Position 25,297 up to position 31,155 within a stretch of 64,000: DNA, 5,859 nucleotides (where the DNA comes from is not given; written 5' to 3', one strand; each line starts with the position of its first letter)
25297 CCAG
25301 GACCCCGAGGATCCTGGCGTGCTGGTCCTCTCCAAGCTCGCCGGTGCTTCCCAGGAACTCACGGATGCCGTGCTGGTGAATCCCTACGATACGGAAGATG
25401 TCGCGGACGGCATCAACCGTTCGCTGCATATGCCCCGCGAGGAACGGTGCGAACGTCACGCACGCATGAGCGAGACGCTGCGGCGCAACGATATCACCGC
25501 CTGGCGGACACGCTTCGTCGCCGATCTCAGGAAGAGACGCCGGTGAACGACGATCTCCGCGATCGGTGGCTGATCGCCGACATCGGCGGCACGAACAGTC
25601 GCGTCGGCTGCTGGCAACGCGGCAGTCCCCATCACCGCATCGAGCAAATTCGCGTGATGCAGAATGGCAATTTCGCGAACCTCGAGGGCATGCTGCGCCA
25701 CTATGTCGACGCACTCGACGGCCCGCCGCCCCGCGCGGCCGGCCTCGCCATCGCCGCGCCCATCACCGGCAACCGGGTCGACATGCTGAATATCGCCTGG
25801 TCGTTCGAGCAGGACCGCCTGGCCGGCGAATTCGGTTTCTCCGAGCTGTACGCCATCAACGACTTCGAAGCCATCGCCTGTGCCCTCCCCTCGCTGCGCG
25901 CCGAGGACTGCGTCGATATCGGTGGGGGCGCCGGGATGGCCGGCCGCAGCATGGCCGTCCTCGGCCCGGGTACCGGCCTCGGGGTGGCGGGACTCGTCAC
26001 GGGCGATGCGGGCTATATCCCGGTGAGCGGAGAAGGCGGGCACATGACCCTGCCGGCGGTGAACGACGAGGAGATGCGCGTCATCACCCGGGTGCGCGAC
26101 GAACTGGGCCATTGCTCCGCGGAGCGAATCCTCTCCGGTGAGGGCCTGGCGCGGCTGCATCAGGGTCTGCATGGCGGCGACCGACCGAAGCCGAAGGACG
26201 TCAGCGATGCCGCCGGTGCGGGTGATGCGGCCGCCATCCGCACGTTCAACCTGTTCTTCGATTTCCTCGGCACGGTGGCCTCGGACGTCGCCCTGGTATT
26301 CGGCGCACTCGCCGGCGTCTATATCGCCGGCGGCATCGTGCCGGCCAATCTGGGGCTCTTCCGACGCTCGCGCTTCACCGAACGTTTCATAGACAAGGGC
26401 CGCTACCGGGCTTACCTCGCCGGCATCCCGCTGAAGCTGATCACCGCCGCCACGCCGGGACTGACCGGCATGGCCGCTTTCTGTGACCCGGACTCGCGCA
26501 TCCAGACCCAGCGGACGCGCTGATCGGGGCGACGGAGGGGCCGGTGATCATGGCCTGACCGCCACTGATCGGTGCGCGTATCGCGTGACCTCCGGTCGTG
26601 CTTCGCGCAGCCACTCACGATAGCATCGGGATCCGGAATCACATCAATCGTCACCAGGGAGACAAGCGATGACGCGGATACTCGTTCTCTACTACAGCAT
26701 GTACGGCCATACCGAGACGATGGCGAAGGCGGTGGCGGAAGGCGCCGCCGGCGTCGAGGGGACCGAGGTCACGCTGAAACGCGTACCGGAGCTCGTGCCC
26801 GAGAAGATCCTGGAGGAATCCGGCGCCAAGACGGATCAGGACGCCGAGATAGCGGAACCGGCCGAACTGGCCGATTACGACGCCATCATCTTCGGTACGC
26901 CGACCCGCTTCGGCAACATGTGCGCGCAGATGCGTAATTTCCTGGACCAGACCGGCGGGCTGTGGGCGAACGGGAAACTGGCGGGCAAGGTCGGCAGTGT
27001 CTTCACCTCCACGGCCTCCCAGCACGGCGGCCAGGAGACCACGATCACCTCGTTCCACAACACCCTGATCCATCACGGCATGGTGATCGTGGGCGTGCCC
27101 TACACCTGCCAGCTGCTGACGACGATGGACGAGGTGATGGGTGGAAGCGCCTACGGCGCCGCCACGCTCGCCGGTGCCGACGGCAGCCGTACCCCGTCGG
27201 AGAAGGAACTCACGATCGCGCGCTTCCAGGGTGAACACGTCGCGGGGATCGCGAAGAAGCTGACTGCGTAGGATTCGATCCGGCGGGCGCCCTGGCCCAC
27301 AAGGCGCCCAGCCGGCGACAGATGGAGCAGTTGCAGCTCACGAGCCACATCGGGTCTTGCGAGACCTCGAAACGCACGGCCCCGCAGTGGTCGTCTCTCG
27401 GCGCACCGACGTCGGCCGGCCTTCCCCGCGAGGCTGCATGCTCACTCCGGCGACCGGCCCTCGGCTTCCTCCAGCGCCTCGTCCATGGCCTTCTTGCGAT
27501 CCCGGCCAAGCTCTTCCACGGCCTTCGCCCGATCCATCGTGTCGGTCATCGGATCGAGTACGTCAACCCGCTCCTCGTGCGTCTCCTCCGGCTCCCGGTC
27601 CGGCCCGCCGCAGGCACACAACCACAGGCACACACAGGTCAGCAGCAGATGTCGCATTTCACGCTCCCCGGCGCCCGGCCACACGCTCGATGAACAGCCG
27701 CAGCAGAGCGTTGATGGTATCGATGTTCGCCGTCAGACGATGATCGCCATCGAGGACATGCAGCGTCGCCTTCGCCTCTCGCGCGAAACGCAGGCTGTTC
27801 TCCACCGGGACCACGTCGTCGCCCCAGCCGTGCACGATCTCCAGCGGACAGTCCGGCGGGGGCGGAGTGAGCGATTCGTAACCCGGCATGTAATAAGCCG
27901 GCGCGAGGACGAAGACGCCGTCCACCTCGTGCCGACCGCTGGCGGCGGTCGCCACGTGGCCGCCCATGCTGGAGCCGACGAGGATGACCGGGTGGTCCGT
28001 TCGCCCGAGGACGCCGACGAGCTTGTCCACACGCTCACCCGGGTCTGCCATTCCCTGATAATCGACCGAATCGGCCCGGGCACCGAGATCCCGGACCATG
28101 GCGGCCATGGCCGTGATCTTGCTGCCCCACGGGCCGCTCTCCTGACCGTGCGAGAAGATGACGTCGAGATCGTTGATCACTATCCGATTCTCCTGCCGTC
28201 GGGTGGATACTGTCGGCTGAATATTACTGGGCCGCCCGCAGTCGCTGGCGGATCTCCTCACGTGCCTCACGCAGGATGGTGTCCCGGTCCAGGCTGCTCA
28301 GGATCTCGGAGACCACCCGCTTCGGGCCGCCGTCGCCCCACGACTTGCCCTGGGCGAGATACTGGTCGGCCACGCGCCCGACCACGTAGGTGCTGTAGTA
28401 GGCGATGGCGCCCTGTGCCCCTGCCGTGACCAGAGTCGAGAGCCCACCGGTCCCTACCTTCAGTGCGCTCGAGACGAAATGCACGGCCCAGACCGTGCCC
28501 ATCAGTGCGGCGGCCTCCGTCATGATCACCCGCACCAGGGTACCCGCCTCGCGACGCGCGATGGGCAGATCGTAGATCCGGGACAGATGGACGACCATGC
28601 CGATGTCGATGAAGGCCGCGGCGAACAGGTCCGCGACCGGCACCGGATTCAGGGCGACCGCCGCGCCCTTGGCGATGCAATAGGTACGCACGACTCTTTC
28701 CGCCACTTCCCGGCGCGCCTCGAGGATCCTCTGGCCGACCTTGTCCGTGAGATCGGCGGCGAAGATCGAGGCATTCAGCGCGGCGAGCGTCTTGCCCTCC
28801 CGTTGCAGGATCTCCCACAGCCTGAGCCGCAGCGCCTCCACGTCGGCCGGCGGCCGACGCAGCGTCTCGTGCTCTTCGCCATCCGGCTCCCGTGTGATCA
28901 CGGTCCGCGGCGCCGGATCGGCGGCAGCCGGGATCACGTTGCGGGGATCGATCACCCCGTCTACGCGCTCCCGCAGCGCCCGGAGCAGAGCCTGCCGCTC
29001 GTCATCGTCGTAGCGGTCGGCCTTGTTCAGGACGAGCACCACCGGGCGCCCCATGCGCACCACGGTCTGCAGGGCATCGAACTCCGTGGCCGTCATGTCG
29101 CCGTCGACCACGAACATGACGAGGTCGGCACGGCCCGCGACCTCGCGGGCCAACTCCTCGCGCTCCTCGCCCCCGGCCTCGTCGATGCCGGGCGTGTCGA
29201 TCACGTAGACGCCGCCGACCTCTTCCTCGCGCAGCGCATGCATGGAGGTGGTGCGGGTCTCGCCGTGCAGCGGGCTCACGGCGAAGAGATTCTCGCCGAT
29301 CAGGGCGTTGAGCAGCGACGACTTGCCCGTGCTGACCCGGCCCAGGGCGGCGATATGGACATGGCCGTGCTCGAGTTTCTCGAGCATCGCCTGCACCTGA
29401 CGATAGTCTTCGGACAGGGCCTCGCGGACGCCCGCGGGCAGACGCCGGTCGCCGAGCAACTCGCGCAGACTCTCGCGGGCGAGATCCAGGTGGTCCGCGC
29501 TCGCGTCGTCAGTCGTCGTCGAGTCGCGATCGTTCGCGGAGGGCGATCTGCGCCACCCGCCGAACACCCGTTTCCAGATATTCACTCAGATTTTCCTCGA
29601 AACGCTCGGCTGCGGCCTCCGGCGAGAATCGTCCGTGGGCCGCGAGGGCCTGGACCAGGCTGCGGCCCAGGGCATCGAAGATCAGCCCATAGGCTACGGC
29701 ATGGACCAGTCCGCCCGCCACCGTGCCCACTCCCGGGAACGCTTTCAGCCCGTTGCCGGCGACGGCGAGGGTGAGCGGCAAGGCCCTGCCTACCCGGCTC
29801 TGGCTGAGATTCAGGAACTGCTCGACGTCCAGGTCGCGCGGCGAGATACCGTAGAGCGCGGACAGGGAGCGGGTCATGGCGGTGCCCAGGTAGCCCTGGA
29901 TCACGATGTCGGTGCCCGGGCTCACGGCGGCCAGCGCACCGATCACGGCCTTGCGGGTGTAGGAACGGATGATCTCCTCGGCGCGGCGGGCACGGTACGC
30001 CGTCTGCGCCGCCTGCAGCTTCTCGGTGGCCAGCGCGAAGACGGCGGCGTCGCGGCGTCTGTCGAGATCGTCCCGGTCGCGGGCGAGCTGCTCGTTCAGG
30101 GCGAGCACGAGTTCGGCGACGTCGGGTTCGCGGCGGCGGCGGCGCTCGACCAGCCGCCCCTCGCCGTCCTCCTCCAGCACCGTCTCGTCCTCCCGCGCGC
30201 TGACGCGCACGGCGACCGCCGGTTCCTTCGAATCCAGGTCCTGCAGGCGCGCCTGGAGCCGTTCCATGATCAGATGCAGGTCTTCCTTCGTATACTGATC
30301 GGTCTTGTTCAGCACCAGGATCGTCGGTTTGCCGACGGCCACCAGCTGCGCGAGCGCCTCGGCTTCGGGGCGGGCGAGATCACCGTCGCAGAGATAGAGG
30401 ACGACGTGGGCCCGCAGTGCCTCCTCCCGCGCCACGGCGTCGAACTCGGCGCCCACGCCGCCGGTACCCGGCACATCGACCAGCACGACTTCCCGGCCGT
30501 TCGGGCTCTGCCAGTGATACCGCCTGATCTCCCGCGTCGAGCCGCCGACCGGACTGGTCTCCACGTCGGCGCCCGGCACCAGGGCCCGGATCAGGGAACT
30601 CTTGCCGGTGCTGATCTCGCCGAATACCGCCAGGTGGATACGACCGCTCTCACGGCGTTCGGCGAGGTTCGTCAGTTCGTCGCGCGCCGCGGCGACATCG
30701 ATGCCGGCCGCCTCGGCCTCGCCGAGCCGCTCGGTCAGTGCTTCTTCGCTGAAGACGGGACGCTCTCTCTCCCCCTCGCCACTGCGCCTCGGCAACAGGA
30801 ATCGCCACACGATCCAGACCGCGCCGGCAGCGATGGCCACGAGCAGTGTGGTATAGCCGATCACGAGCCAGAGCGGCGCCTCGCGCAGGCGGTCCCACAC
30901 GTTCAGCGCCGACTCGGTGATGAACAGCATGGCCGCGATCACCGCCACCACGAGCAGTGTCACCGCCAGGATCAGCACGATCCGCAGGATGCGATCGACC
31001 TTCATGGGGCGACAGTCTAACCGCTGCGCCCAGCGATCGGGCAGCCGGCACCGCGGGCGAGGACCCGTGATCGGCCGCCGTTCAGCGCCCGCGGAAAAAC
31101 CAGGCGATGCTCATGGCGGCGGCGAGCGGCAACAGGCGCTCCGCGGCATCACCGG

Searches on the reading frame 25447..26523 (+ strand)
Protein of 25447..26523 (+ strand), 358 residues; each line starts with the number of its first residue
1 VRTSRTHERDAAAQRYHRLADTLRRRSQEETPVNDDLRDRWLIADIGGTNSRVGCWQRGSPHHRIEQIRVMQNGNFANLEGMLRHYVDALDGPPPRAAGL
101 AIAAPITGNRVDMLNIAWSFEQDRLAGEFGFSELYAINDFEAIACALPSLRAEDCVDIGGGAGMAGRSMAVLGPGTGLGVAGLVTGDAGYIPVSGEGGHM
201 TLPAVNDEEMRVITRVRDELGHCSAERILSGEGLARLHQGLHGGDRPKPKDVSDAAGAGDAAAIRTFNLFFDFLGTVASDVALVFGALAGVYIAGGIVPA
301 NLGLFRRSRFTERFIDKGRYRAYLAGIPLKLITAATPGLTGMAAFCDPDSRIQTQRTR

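Call 33: search_protein_families(library=pfam, proteins=[window:25447-26523:+], max_evalue=0.00001)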
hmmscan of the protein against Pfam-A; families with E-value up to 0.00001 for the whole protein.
window:25447-26523:+ (358 aa): 1 family
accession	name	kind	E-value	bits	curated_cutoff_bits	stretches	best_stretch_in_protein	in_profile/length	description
PF02685.22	Glucokinase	-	3.4e-90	302.7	22.1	1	42-346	1-311/314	Glucokinase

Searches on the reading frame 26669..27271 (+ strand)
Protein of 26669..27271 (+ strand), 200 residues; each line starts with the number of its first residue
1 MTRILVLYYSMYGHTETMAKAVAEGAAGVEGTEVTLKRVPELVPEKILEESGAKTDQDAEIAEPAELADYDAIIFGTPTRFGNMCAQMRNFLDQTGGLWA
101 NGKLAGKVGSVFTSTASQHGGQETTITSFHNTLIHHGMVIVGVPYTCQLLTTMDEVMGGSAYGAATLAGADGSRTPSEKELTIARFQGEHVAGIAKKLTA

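Call 33: search_protein_families(library=pfam, proteins=[window:26669-27271:+], max_evalue=0.00001)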
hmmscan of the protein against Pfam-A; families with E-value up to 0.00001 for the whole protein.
window:26669-27271:+ (200 aa): 4 families
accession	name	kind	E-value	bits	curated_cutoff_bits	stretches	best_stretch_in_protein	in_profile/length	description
PF03358.20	FMN_red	-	3.4e-16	59.6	24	1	3-142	2-141/152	NADPH-dependent FMN reductase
PF00258.30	Flavodoxin_1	-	1.6e-13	51.5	25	1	6-125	1-131/143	Flavodoxin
PF02525.22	Flavodoxin_2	-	6.1e-08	33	27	1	3-139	2-168/198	Flavodoxin-like fold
PF12724.12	Flavodoxin_5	-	1e-07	32.8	27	0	52-95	26-69/145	Flavodoxin domain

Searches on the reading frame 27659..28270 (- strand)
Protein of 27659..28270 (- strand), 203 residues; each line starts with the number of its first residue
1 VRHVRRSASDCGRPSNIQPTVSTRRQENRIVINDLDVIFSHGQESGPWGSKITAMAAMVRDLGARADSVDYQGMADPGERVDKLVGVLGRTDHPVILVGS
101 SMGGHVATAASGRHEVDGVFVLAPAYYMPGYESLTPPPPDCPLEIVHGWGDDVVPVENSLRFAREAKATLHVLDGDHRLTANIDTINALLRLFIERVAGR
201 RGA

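Call 10: search_protein_families(library=pfam, proteins=[window:27659-28270:-], max_evalue=0.001)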
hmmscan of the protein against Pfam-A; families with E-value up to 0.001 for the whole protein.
window:27659-28270:- (203 aa): 4 families
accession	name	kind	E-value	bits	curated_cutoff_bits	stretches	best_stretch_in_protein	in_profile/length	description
PF12146.15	Hydrolase_4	-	4.8e-07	29.8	27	1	91-131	74-116/239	Serine aminopeptidase, S33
PF12697.13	Abhydrolase_6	-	2.9e-06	28.5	26.3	1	37-144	1-114/217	Alpha/beta hydrolase family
PF05728.18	UPF0227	-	1.9e-05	25.1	21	1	37-127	2-92/187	Uncharacterised protein family (UPF0227)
PF20408.4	Abhydrolase_11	-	2.6e-05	24.5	27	1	83-180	66-168/193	Alpha/beta hydrolase domain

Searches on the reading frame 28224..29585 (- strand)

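Call 10: search_protein_families(library=pfam, proteins=[window:28224-29585:-], max_evalue=0.001)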
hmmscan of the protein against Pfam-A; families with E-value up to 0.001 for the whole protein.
window:28224-29585:- (453 aa): 8 families
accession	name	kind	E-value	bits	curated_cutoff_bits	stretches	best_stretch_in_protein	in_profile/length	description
PF05128.17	DUF697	-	4.7e-33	114.6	27.7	1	276-434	3-162/162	Domain of unknown function (DUF697)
PF01926.29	MMR_HSR1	-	4.1e-18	66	21.9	1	78-188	2-113/113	50S ribosome-binding GTPase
PF00350.29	Dynamin_N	-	1.9e-12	48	27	2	78-116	1-39/168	Dynamin family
PF02421.24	FeoB_N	-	4.4e-10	39.7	27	1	77-207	2-133/156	Ferrous iron transport protein B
PF03193.22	RsgA_GTPase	-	3.5e-08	33.9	30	1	59-137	92-171/174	RsgA GTPase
PF04548.22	AIG1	-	4.5e-07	29.9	27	1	78-151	3-75/212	AIG1 family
PF00009.33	GTP_EFTU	-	5.5e-06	26.5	26.5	1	125-222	70-151/188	Elongation factor Tu GTP binding domain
PF05049.19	IIGP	-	0.00038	20.1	24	1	57-196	17-158/375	Interferon-inducible GTPase (IIGP)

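Call 78: search_protein_families(library=ncbifam, proteins=[window:28224-29585:-], max_evalue=0.00001)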
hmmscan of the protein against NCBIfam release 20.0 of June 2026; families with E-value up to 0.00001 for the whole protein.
window:28224-29585:- (453 aa): 14 families
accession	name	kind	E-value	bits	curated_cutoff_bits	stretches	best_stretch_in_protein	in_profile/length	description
NF049994.1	slr1306_fam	domain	3.4e-45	154.5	490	1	57-403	90-415/470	slr1306 family protein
TIGR03918.1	GTP_HydF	equivalog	7.9e-22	77.6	325.55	1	75-198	7-134/392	[FeFe] hydrogenase H-cluster maturation GTPase HydF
TIGR03594.1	GTPase_EngA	equivalog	7.9e-18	64.7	306.7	1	69-209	169-317/432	ribosome biogenesis GTPase Der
NF000908.1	PRK00089.1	equivalog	2e-17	63.4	237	1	77-208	5-140/291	GTPase Era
TIGR00436.1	era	equivalog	4.2e-14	52.6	116.25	1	77-208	2-136/270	GTPase Era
TIGR00450.1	mnmE_trmE_thdF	equivalog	2e-13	50.3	252.6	1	66-195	201-332/446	tRNA uridine-5-carboxymethylaminomethyl(34) synthesis GTPase MnmE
NF007071.0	PRK09518.1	equivalog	7.6e-12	44.5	953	1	73-211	442-587/706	bifunctional cytidylate kinase/GTPase Der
NF003661.0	PRK05291.1-3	equivalog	2.4e-11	43.7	380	1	65-198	207-338/448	tRNA uridine-5-carboxymethylaminomethyl(34) synthesis GTPase MnmE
NF002828.0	PRK03003.1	equivalog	3.1e-11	42.5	631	1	67-204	206-349/477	ribosome biogenesis GTPase Der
TIGR03598.1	GTPase_YsxC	equivalog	6e-11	42.4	124.45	1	72-211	15-161/186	ribosome biogenesis GTP-binding protein YihA/YsxC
TIGR00231.1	small_GTP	domain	1.3e-10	41.3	42.5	1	76-198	4-133/164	GTP-binding protein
TIGR03596.1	GTPase_YlqF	equivalog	6.1e-08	32.4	208.2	0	71-134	114-173/276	ribosome biogenesis GTPase YlqF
TIGR00437.1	feoB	equivalog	2.3e-07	29.9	315.65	1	84-191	3-111/594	ferrous iron transport protein B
NF052648.1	DynmDynABac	equivalog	5.2e-07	27.9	1600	0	62-106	28-72/1187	dynamin GTPase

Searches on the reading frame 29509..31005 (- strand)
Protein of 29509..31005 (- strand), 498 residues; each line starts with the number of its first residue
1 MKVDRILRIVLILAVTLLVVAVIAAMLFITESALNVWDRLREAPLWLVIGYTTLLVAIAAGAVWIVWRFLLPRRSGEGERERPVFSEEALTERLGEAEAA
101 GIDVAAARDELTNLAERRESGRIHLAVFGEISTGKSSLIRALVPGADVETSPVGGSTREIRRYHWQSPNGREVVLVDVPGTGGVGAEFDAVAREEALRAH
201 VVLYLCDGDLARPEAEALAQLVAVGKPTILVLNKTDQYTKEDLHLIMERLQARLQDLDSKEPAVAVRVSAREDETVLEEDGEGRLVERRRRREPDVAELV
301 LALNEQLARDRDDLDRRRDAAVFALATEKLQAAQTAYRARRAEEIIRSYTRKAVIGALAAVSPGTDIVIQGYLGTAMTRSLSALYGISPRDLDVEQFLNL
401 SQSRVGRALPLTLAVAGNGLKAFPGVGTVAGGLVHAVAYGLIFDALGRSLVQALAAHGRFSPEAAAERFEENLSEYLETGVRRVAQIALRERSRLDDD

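Call 10: search_protein_families(library=pfam, proteins=[window:29509-31005:-], max_evalue=0.001)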
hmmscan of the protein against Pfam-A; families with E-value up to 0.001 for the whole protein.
window:29509-31005:- (498 aa): 8 families
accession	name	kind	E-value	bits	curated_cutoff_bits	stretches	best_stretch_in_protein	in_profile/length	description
PF01926.29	MMR_HSR1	-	6.1e-15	55.8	21.9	1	125-234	2-113/113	50S ribosome-binding GTPase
PF02421.24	FeoB_N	-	1.3e-08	35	27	1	124-255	2-135/156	Ferrous iron transport protein B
PF00350.29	Dynamin_N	-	1e-07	32.6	27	0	160-234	90-167/168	Dynamin family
PF00009.33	GTP_EFTU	-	3e-05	24.1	26.5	1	168-276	66-175/188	Elongation factor Tu GTP binding domain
PF05049.19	IIGP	-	6.1e-05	22.7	24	1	116-184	29-99/375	Interferon-inducible GTPase (IIGP)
PF13191.12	AAA_16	-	0.00021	22.3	32.6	0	108-255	9-160/167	AAA ATPase domain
PF03193.22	RsgA_GTPase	-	0.00041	20.6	30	0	90-157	72-141/174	RsgA GTPase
PF09547.16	SpoIVA_ATPase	-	0.00057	19.8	26.6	0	116-143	11-38/237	Stage IV sporulation protein A, ATPase domain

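Call 78: search_protein_families(library=ncbifam, proteins=[window:29509-31005:-], max_evalue=0.00001)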
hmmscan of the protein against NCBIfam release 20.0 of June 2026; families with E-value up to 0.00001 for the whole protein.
window:29509-31005:- (498 aa): 9 families
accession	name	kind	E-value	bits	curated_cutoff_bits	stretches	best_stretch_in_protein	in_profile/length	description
NF049994.1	slr1306_fam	domain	2.3e-26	92.4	490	1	83-386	69-353/470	slr1306 family protein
TIGR03594.1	GTPase_EngA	equivalog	5.2e-12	45.5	306.7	1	115-350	168-409/432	ribosome biogenesis GTPase Der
NF000908.1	PRK00089.1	equivalog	6.1e-09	35.6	237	1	125-274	6-154/291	GTPase Era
TIGR03918.1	GTP_HydF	equivalog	8.6e-09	34.7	325.55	1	119-247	4-138/392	[FeFe] hydrogenase H-cluster maturation GTPase HydF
TIGR03598.1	GTPase_YsxC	equivalog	1.2e-08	34.9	124.45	1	118-270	14-172/186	ribosome biogenesis GTP-binding protein YihA/YsxC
TIGR00231.1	small_GTP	domain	1.7e-07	31.2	42.5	1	122-252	3-141/164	GTP-binding protein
NF003661.0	PRK05291.1-3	equivalog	1.3e-06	28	380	1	116-292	211-389/448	tRNA uridine-5-carboxymethylaminomethyl(34) synthesis GTPase MnmE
NF003255.0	PRK04213.1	equivalog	2e-06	27.3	164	0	119-205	6-84/204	GTP-binding protein EngB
TIGR00437.1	feoB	equivalog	3.3e-06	26.1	315.65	1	131-255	3-129/594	ferrous iron transport protein B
